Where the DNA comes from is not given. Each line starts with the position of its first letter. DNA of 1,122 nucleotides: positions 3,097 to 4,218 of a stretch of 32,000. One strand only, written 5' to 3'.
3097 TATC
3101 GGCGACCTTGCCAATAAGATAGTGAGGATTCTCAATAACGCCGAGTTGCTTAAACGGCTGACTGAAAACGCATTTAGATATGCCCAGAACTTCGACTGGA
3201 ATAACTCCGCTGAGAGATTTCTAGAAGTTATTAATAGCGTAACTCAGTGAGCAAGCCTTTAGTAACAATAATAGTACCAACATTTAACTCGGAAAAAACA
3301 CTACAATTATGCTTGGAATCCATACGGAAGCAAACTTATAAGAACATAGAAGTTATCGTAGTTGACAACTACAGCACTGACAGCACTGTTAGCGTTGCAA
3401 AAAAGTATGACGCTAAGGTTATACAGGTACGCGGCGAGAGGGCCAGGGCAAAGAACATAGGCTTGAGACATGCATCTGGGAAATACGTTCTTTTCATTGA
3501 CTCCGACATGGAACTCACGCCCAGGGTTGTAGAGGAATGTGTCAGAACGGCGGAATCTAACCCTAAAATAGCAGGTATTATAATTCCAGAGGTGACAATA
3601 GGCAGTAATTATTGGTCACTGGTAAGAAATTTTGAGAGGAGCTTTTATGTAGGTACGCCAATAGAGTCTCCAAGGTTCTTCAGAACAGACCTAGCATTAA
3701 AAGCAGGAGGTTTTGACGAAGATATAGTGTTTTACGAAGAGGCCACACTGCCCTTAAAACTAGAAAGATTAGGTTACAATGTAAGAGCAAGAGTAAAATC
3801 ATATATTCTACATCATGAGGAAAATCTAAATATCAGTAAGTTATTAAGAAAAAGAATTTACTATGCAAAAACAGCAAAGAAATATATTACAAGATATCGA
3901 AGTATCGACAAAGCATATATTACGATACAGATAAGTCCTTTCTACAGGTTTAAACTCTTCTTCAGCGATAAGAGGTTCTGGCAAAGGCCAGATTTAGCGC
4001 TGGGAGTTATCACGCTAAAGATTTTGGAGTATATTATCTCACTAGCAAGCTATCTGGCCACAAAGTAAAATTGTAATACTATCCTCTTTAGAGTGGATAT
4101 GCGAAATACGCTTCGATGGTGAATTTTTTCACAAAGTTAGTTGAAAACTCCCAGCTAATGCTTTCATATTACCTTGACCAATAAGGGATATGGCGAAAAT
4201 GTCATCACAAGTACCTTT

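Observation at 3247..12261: AT-rich glycosylation island sits next to GC-rich paralogues of two of its genes, one of which has decayed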

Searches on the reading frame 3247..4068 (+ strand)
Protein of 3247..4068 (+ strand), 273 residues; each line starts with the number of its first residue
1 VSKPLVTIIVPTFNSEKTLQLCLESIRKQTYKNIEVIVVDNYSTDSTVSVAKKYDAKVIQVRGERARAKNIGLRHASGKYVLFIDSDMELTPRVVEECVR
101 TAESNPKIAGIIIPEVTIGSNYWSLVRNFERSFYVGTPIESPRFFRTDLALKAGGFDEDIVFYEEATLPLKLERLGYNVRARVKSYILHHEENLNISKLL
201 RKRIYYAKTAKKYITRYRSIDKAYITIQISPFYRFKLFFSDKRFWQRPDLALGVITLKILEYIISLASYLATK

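Call 6: search_protein_families(library=pfam, proteins=[window:3247-4068:+], max_evalue=0.01)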
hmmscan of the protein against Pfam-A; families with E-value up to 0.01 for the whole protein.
window:3247-4068:+ (273 aa): 5 families
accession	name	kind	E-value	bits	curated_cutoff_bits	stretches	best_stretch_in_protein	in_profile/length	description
PF00535.33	Glycos_transf_2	-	9.5e-33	113.9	23.3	1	7-138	1-132/168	Glycosyl transferase family 2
PF13641.12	Glyco_tranf_2_3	-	5.5e-12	46.6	27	1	6-129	3-138/230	Glycosyltransferase like family 2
PF10111.15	Glyco_tranf_2_2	-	5.7e-11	42.9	27.3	1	7-103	1-107/276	Glycosyltransferase like family 2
PF13632.12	Glyco_trans_2_3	-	4.2e-05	23.9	27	1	80-214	1-147/198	Glycosyl transferase family group 2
PF03452.20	Anp1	-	0.0094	15.9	28.8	0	17-97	70-157/263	Anp1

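Call 7: search_protein_families(library=ncbifam, proteins=[window:3247-4068:+], max_evalue=0.01)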
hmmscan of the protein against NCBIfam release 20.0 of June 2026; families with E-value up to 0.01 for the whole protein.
window:3247-4068:+ (273 aa): 25 families
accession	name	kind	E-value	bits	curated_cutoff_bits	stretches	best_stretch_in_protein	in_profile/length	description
NF041875.1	EPS_EpsD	equivalog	8.7e-23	81.2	370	1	6-209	1-226/325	exopolysaccharide biosynthesis glycosyltransferase EpsD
TIGR04283.1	glyco_like_mftF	equivalog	4.4e-22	78.8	182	1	7-176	2-173/221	TIGR04283 family arsenosugar biosynthesis glycosyltransferase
NF007482.0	PRK10073.1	equivalog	6.9e-21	74.6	423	1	2-105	4-113/334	glycosyltransferase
TIGR03965.1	mycofact_glyco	equivalog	6.9e-20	71.3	280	2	4-100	74-177/467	mycofactocin biosynthesis glycosyltransferase MftF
TIGR03111.1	glyc2_xrt_Gpos1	hypoth_equivalog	1e-19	70.7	363.95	1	4-111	49-165/439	TIGR03111 family XrtG-associated glycosyltransferase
NF047683.1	TeichurnBiosyTuaG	equivalog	1.3e-18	67.5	400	1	2-96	4-105/252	teichuronic acid biosynthesis protein TuaG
NF050050.1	ProtGlycPglI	equivalog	1.4e-14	54.2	500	1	4-103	2-109/306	GalNAc(5)-diNAcBac-PP-undecaprenol beta-1,3-glucosyltransferase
TIGR03937.1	PgaC_IcaA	equivalog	4.7e-14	52.2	422.3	1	3-111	44-159/407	poly-beta-1,6-N-acetyl-D-glucosamine synthase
NF038299.1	EPS_HpsN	equivalog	3.7e-13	49.1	425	1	4-109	1-113/317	hormogonium polysaccharide biosynthesis glycosyltransferase HpsN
NF053739.1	GlytfEpsEBac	equivalog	3.3e-12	46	450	1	4-103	1-108/265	glycosyltransferase EpsE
NF038302.1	EPS_HpsE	equivalog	8.7e-12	44.6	300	1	6-109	3-118/307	hormogonium polysaccharide biosynthesis glycosyltransferase HpsE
TIGR04182.1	glyco_TIGR04182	equivalog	1.1e-11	44.6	325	1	6-99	2-94/293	S-layer glycoprotein N-glycosyltransferase AglJ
NF041394.1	GtaseAglG_Halo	equivalog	2.6e-10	40.1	440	1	6-192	3-210/304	glucosyl-dolichyl phosphate glucuronosyltransferase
NF010496.0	PRK13915.1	equivalog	1.1e-09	37.9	262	1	6-100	33-140/307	glucosyl-3-phosphoglycerate synthase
NF045692.1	OglycostaseCruG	equivalog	1.1e-09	37.8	600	1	6-60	43-97/386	2'-O-glycosyltransferase CruG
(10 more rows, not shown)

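Call 64: find_homologous_proteins(query=window:3247-4068:+, max_evalue=1e-20)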
Query window:3247-4068:+ (273 aa): 1055 proteins with E <= 1e-20 among 2464 candidates; the best 120 are listed.
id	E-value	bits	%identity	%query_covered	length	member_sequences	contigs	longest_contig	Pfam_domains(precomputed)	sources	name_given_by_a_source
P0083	6.4e-174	594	100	100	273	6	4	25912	PF10111.15,PF13641.13,PF00535.33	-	-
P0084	3.4e-139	481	76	100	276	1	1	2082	PF10111.15,PF13641.13,PF00535.33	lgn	-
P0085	1.9e-130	452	72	99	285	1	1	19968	PF10111.15,PF13641.13,PF00535.33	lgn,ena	-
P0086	2.2e-126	439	69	99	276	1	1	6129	PF10111.15,PF13641.13,PF00535.33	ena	-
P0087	4.8e-126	438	71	98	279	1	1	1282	PF10111.15,PF13641.13,PF00535.33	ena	-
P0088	5.3e-125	434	70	100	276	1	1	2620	PF13632.13,PF10111.15,PF13641.13,PF00535.33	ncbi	ncbi:MAG: glycosyltransferase family A protein [Pyrodictiaceae archaeon]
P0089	5.5e-122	424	68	99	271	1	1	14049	PF10111.15,PF13641.13,PF00535.33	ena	-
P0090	5.8e-122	424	69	100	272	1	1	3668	PF13632.13,PF10111.15,PF13641.13,PF00535.33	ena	-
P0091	1.7e-121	423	67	99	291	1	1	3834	PF13632.13,PF10111.15,PF13641.13,PF00535.33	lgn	-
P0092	1.9e-121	422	68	100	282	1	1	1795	PF10111.15,PF13641.13,PF00535.33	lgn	-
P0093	7.7e-121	421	66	100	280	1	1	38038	PF10111.15,PF13641.13,PF00535.33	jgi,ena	-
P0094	9.2e-121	420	69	99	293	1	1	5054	PF10111.15,PF13641.13,PF00535.33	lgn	-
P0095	1.4e-120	420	67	100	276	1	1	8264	PF10111.15,PF13641.13,PF00535.33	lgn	-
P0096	1.6e-119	416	67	99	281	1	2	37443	PF10111.15,PF13641.13,PF00535.33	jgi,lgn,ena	-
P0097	2.7e-119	415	67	100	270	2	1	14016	PF10111.15,PF13641.13,PF00535.33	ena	-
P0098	2.9e-119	415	66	99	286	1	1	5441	PF10111.15,PF13641.13,PF00535.33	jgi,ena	-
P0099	8.1e-119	414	67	100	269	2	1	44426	PF10111.15,PF13641.13,PF00535.33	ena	-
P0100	1.1e-118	413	66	100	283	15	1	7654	PF10111.15,PF13641.13,PF00535.33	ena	-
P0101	1.9e-118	413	71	92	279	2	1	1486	PF10111.15,PF13641.13,PF00535.33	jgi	-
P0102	2.1e-118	413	67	100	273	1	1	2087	PF13632.13,PF10111.15,PF13641.13,PF00535.33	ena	-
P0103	1.2e-116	407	65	99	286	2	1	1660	PF10111.15,PF13641.13,PF00535.33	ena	-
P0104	1.4e-116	407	66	100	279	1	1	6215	PF10111.15,PF13641.13,PF00535.33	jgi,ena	-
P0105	1.9e-114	400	68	99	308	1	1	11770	PF10111.15,PF13641.13,PF00535.33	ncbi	-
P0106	2.0e-114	400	67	96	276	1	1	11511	PF10111.15,PF13641.13,PF00535.33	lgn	-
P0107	2.1e-114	399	66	99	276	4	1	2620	PF10111.15,PF13641.13,PF00535.33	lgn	-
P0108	4.4e-114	398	66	99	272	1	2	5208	PF13632.13,PF10111.15,PF13641.13,PF00535.33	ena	-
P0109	5.8e-114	398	64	99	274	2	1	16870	PF10111.15,PF13641.13,PF00535.33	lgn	-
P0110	3.2e-113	396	65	100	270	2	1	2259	PF10111.15,PF13641.13,PF00535.33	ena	-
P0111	3.9e-113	395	67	99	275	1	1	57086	PF10111.15,PF13641.13,PF00535.33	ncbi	-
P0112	5.1e-113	395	67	100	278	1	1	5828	PF10111.15,PF13641.13,PF00535.33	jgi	jgi:glycosyltransferase involved in cell wall biosynthesis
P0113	2.5e-112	393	68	96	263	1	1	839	PF10111.15,PF13641.13,PF00535.33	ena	-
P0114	2.9e-111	389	65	99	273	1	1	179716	PF10111.15,PF13641.13,PF00535.33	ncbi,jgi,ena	-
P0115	1.9e-110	386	64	100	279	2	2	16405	PF10111.15,PF13641.13,PF00535.33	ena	-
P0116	6.5e-110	385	65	98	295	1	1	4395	PF10111.15,PF13641.13,PF00535.33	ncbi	-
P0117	1.2e-109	384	62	100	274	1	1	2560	PF10111.15,PF13641.13,PF00535.33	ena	-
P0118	4.8e-109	382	62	96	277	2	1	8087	PF10111.15,PF13641.13,PF00535.33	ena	-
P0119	5.1e-109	382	63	99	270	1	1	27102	PF10111.15,PF13641.13,PF00535.33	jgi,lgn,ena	-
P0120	6.9e-109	381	63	98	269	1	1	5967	PF10111.15,PF13641.13,PF00535.33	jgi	-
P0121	8.6e-109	381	65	98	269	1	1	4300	PF10111.15,PF13641.13,PF00535.33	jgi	-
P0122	1.0e-108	381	63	100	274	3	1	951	PF10111.15,PF13641.13,PF00535.33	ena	-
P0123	1.4e-108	380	63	99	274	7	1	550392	PF10111.15,PF13641.13,PF00535.33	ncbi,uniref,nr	ncbi:glycosyltransferase [Thermococcus sp. M39]|uniref:glycosyltransferase family 2 protein n=1 Tax=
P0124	5.7e-108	378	62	98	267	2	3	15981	PF10111.15,PF13641.13,PF00535.33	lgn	-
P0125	2.2e-107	376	62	100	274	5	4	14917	PF10111.15,PF13641.13,PF00535.33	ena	-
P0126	2.3e-107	376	62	100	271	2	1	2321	PF10111.15,PF13641.13,PF00535.33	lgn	-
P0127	2.5e-107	376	61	96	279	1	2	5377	PF10111.15,PF13641.13,PF00535.33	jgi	jgi:glycosyltransferase involved in cell wall biosynthesis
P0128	3.3e-107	376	61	99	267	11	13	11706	PF10111.15,PF13641.13,PF00535.33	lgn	-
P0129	8.4e-107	375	61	99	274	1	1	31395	PF10111.15,PF13641.13,PF00535.33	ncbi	-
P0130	1.3e-106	374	64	96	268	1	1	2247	PF10111.15,PF13641.13,PF00535.33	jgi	-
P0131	1.2e-105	371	62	99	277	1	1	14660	PF10111.15,PF13641.13,PF00535.33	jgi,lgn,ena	-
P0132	9.9e-105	368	61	99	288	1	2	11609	PF10111.15,PF13641.13,PF00535.33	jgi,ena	-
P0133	2.0e-104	367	61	99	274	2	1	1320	PF10111.15,PF13641.13,PF00535.33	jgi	-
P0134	5.9e-104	365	59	100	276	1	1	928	PF10111.15,PF13641.13,PF00535.33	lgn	-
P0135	6.5e-103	362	62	97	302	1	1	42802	PF10111.15,PF13641.13,PF00535.33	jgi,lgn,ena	-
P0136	9.1e-103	361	62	99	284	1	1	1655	PF10111.15,PF13641.13,PF00535.33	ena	-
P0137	1.5e-102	361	61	99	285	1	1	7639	PF10111.15,PF13641.13,PF00535.33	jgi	-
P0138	5.6e-102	359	60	100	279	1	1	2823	PF10111.15,PF13641.13,PF00535.33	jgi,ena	-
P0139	1.9e-101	357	60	96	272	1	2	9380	PF10111.15,PF13641.13,PF00535.33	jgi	-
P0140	2.2e-101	357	63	96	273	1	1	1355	PF10111.15,PF13641.13,PF00535.33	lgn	-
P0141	2.6e-101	357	63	92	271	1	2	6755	PF10111.15,PF13641.13,PF00535.33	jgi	-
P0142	4.8e-101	356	61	96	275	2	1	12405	PF10111.15,PF13641.13,PF00535.33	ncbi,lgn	ncbi:MAG: glycosyltransferase family A protein [Thermofilaceae archaeon]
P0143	1.2e-100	354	60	98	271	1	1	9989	PF10111.15,PF13641.13,PF00535.33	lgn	-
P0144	1.3e-100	354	60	98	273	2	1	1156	PF10111.15,PF13641.13,PF00535.33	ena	-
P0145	2.5e-100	353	60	96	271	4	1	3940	PF10111.15,PF13641.13,PF00535.33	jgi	-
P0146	1.3e-99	351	60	99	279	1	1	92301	PF10111.15,PF13641.13,PF00535.33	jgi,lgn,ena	-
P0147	1.5e-99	351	60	99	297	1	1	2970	PF10111.15,PF13641.13,PF00535.33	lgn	-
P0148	2.7e-99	350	58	100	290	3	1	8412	PF10111.15,PF13641.13,PF00535.33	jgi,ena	-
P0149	4.2e-99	349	58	100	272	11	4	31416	PF10111.15,PF13641.13,PF00535.33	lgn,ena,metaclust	metaclust:\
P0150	6.8e-99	349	58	100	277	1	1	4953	PF10111.15,PF13641.13,PF00535.33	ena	-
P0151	9.3e-99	348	58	100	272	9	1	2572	PF10111.15,PF13641.13,PF00535.33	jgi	-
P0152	1.2e-98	348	60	100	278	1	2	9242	PF10111.15,PF13641.13,PF00535.33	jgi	jgi:glycosyltransferase involved in cell wall biosynthesis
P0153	2.2e-98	347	60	100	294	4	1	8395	PF10111.15,PF13641.13,PF00535.33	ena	-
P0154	2.5e-98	347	60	98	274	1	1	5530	PF10111.15,PF13506.14,PF13641.13,PF00535.33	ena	-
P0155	4.0e-98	346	57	100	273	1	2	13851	PF10111.15,PF13641.13,PF00535.33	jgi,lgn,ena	-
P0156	5.2e-98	346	56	99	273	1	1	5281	PF10111.15,PF13641.13,PF00535.33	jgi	jgi:glycosyltransferase involved in cell wall biosynthesis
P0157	5.5e-98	346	60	99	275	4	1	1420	PF10111.15,PF13641.13,PF00535.33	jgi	-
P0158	2.2e-97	344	59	96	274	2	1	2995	PF10111.15,PF13641.13,PF00535.33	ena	-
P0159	2.6e-97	343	59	100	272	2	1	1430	PF10111.15,PF13641.13,PF00535.33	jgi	jgi:glycosyltransferase involved in cell wall biosynthesis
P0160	4.4e-97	343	57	99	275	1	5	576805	PF10111.15,PF13641.13,PF00535.33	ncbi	ncbi:MAG: glycosyltransferase family A protein [Candidatus Aenigmatarchaeota archaeon]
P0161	6.0e-97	342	58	100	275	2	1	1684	PF10111.15,PF13641.13,PF00535.33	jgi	-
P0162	1.1e-96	341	56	100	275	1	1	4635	PF10111.15,PF13641.13,PF00535.33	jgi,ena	-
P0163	1.8e-96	341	59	100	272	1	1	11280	PF10111.15,PF13641.13,PF00535.33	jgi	jgi:glycosyltransferase involved in cell wall biosynthesis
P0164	8.0e-96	339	58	100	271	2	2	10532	PF10111.15,PF13641.13,PF00535.33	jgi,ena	-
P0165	9.4e-96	338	58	100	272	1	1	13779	PF10111.15,PF13641.13,PF00535.33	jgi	jgi:glycosyltransferase involved in cell wall biosynthesis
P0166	1.0e-95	338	59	97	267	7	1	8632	PF10111.15,PF13641.13,PF00535.33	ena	-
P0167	1.2e-95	338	56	99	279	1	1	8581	PF10111.15,PF13641.13,PF00535.33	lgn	-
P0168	1.9e-95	337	59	96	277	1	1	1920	PF10111.15,PF13641.13,PF00535.33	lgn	-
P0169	2.3e-95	337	60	99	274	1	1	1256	PF10111.15,PF13641.13,PF00535.33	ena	-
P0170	4.5e-95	336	60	96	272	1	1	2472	PF10111.15,PF13641.13,PF00535.33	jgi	-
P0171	4.5e-95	336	57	100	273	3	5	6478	PF10111.15,PF13641.13,PF00535.33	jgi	-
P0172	1.6e-94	334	60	95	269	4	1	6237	PF13632.13,PF10111.15,PF13641.13,PF00535.33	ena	-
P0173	1.8e-94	334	58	96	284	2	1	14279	PF10111.15,PF13641.13,PF00535.33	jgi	-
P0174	2.8e-94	334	57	99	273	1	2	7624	PF10111.15,PF13641.13,PF00535.33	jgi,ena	-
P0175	2.8e-94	333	58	96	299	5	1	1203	PF10111.15,PF13641.13,PF00535.33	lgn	-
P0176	3.7e-94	333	57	99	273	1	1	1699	PF10111.15,PF13641.13,PF00535.33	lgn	-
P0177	4.5e-94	333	56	96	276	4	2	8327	PF10111.15,PF13641.13,PF00535.33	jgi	jgi:glycosyltransferase involved in cell wall biosynthesis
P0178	1.5e-93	331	57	99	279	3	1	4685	PF10111.15,PF13641.13,PF00535.33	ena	-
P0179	2.1e-93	331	66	84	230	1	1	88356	PF10111.15,PF00535.33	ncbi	-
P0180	3.6e-93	330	55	100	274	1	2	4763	PF10111.15,PF13641.13,PF00535.33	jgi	jgi:glycosyltransferase involved in cell wall biosynthesis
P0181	4.9e-93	329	57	99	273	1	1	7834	PF10111.15,PF13641.13,PF00535.33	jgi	-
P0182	5.3e-93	329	56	98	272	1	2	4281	PF13632.13,PF10111.15,PF13641.13,PF00535.33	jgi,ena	-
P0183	1.1e-92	328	58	99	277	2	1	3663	PF10111.15,PF13641.13,PF00535.33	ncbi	-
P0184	1.3e-92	328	57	96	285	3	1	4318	PF10111.15,PF13641.13,PF00535.33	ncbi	ncbi:MAG: glycosyltransferase family A protein [Candidatus Bathyarchaeia archaeon]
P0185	1.3e-92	328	56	99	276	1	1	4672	PF10111.15,PF13641.13,PF00535.33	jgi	-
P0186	1.4e-92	328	58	96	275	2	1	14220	PF10111.15,PF13506.14,PF13641.13,PF00535.33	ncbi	-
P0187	1.9e-92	327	57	99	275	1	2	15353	PF10111.15,PF13641.13,PF00535.33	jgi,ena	-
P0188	1.9e-92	327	55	100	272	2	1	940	PF10111.15,PF13641.13,PF00535.33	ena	-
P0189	2.9e-92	327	59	99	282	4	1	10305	PF10111.15,PF13641.13,PF00535.33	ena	-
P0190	4.3e-92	326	57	98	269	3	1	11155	PF10111.15,PF13641.13,PF00535.33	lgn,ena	-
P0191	8.5e-92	325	56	99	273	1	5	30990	PF10111.15,PF13641.13,PF00535.33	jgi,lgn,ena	-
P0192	1.2e-91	325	54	99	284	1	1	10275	PF10111.15,PF13641.13,PF00535.33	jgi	-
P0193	1.3e-91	325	57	99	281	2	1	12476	PF10111.15,PF13641.13,PF00535.33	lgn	-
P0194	1.8e-91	324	56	99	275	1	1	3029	PF10111.15,PF13641.13,PF00535.33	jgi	jgi:glycosyltransferase involved in cell wall biosynthesis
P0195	2.1e-91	324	56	96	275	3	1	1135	PF10111.15,PF13641.13,PF00535.33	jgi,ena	-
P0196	2.3e-91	324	56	96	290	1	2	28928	PF10111.15,PF13641.13,PF00535.33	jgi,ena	-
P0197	2.3e-91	324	55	100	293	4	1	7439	PF10111.15,PF13641.13,PF00535.33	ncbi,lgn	ncbi:MAG: glycosyltransferase family 2 protein [Candidatus Aenigmatarchaeota archaeon]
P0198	3.3e-91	323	55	100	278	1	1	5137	PF10111.15,PF13641.13,PF00535.33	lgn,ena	-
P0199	3.4e-91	323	56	99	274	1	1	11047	PF10111.15,PF13641.13,PF00535.33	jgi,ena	-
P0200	5.6e-91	323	56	98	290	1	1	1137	PF10111.15,PF13641.13,PF00535.33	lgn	-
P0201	9.8e-91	322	55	100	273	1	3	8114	PF10111.15,PF13641.13,PF00535.33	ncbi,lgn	-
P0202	2.0e-90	321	54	99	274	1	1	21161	PF10111.15,PF13641.13,PF00535.33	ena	-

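Call 93: find_encoding_contigs(protein=P0085, flank=10000, max_places=2)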
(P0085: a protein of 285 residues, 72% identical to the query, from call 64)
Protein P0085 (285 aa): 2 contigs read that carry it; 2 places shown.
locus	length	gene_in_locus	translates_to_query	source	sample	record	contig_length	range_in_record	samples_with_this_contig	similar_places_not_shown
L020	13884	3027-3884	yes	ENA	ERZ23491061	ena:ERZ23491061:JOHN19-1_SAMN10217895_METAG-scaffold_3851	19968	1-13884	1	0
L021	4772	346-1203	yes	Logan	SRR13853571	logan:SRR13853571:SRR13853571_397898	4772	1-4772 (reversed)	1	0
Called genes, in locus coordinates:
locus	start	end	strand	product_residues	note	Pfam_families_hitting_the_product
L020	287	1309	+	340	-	PF02463:SMC_N, PF11398:DUF2813, PF13175:AAA_15, PF13476:AAA_23 (weak), PF13304:AAA_21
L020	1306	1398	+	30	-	-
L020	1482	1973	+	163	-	PF05942:PaREP1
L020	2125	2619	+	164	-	-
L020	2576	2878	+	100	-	-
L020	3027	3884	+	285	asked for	PF13641:Glyco_tranf_2_3, PF00535:Glycos_transf_2, PF10111:Glyco_tranf_2_2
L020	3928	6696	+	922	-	-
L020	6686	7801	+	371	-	PF13439:Glyco_transf_4 (weak), PF00534:Glycos_transf_1, PF13692:Glyco_trans_1_4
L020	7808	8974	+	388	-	PF13641:Glyco_tranf_2_3 (faint), PF00535:Glycos_transf_2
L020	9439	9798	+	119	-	-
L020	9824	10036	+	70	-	-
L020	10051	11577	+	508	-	PF01554:MatE (faint), PF01943:Polysacc_synt, PF13440:Polysacc_synt_3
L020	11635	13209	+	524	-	PF01663:Phosphodiest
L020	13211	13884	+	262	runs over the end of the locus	PF01596:Methyltransf_3 (weak), PF13578:Methyltransf_24, PF04989:RMNT_CmcI (weak)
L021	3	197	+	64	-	?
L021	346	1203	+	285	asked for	PF13641:Glyco_tranf_2_3, PF00535:Glycos_transf_2, PF10111:Glyco_tranf_2_2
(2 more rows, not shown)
